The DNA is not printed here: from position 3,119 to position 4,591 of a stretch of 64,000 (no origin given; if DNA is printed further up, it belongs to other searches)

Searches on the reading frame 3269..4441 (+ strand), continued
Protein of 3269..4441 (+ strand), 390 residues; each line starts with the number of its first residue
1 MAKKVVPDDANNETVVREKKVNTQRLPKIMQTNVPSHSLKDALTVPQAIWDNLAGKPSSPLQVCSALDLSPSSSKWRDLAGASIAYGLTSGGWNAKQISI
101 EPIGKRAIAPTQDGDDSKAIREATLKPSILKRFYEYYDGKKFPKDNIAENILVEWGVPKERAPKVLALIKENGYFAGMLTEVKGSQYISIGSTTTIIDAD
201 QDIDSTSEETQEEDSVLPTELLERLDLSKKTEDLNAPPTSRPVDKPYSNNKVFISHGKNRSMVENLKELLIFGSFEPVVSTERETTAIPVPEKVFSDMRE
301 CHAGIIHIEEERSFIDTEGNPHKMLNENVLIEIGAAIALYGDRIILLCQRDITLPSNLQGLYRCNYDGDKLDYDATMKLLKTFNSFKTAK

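Call 71: search_protein_families(library=pfam, alignment_id=A1, max_evalue=1)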
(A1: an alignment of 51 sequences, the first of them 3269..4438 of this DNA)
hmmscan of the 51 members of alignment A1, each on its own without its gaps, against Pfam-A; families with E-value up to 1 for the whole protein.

A. member 1, window:3269-4438:+ (390 aa): 1 family
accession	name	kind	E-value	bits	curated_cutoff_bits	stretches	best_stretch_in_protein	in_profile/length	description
PF10137.14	CAP12-PCTIR_TIR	-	4.8e-17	62.5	24.7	1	251-367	1-118/119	CAP12/Pycsar effector protein, TIR domain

B. families by the number of members that match (of 51 scanned): 29 families (the first 25 are shown)
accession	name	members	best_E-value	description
PF10137.14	CAP12-PCTIR_TIR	51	1.3e-20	CAP12/Pycsar effector protein, TIR domain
PF17147.9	PFOR_II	10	0.0057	Pyruvate:ferredoxin oxidoreductase core domain II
PF23871.1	DUF7226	8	9.8e-05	Domain of unknown function (DUF7226)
PF21120.3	MCM_WH_arc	6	0.01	Archaeal MCM, winged-helix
PF09821.14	AAA_assoc_C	4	0.00014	C-terminal AAA-associated domain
PF09639.16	YjcQ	3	0.019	YjcQ protein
PF05014.21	Nuc_deoxyrib_tr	2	0.007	Nucleoside 2-deoxyribosyltransferase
PF07661.19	MORN_2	2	0.01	MORN repeat variant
PF07066.17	DUF3882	2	0.076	Lactococcus phage M3 protein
PF17562.7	Styelin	1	0.01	Styelin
PF15855.10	DUF4726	1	0.018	Domain of unknown function (DUF4726)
PF16148.10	DUF4856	1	0.021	Domain of unknown function (DUF4856)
PF14220.11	DUF4329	1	0.022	Domain of unknown function (DUF4329)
PF03012.19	PP_M1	1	0.026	Phosphoprotein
PF04097.20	Nic96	1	0.042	Nup93/Nic96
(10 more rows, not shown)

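Call 80: search_dna_similar(query=window:3269-4438:+, collection=phages, mode=protein, max_evalue=0.001, max_rows=15)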
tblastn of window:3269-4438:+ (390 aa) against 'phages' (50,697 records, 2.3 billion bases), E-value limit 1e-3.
No match.

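Call 81: search_dna_similar(query=window:3269-4438:+, collection=plasmids, mode=protein, max_evalue=0.001, max_rows=20)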
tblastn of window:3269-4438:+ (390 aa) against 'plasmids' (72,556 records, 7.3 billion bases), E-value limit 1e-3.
Records with a match: 1; places in all: 1; records where one place covers at least 80% of the query: 0.
Best place of each record, by identity: <60% 1.
By first word of the organism name: Spirosoma 1.
By predicted mobility (MOB-suite, as given by PLSDB): non-mobilizable 1.
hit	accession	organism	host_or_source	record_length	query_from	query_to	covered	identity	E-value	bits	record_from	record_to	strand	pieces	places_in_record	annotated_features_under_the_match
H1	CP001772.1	Spirosoma linguale DSM 74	-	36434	230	370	36%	25.9%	6e-4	50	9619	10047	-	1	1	Nucleotide-binding protein, predicted, TIR-like protein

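Call 82: find_related_loci(query=A1, collection=viral_contigs, flank=8000)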
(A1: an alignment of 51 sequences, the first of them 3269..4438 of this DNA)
Query A1 (390 aa) in viral_contigs; peptide patterns used: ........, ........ (x = any residue, [..] = any of these).
37 stretches matched a pattern; 3 encode a relative of the query (tblastn E <= 1e-3); 3 distinct loci.
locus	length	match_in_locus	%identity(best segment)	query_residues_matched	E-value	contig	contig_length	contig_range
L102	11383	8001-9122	46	1-390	3e-107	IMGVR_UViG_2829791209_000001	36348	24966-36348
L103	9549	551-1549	35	31-386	2e-62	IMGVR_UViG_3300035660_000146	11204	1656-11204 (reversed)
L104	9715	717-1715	35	31-386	2e-62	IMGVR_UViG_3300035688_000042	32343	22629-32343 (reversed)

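Call 86: search_protein_families(library=phrogs, proteins=[window:3269-4438:+, L001:507-707:+, L001:719-1156:+], max_evalue=0.001)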
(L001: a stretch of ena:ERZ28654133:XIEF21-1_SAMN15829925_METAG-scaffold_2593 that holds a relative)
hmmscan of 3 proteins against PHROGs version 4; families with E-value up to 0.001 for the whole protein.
window:3269-4438:+ (390 aa): 1 family
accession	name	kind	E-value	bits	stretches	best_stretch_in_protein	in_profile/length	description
phrog_16442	-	unknown function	2.4e-05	24.7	1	246-369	142-267/287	-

L001:507-707:+ (67 aa): 4 families
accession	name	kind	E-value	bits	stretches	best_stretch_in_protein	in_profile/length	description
phrog_7338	-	unknown function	1e-09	39.5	1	16-66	31-82/87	-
phrog_668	-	DNA, RNA and nucleotide metabolism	1.7e-08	35.3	1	9-66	57-115/181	HTH DNA binding protein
phrog_66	-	integration and excision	0.00031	21.5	1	7-65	85-144/412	excisionase and transcriptional regulator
phrog_32619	-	unknown function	0.00075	20.8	1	10-59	8-59/104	-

L001:719-1156:+ (146 aa): 9 families
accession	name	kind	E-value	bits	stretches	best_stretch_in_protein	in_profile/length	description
phrog_8102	-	DNA, RNA and nucleotide metabolism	9.2e-09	35.8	1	27-140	31-139/337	replication initiation protein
phrog_270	-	DNA, RNA and nucleotide metabolism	5.9e-08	33.5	1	14-88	30-104/383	replication initiation protein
phrog_15053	-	unknown function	1.1e-05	25.8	1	25-116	41-128/343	-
phrog_678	-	DNA, RNA and nucleotide metabolism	1.3e-05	25.9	1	13-88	29-122/346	replication initiation O-like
phrog_186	-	DNA, RNA and nucleotide metabolism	1.6e-05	25.8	1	14-110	20-118/308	DnaD-like helicase loader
phrog_391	-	DNA, RNA and nucleotide metabolism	0.00018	22.3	1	43-129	30-114/298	replication initiation O-like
phrog_1032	-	DNA, RNA and nucleotide metabolism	0.00037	21.6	1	48-102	34-89/281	replication initiation protein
phrog_3502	-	unknown function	0.0004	21.4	0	28-83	49-103/131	-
phrog_428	-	DNA, RNA and nucleotide metabolism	0.00066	19.9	1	11-121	85-192/455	replication initiation protein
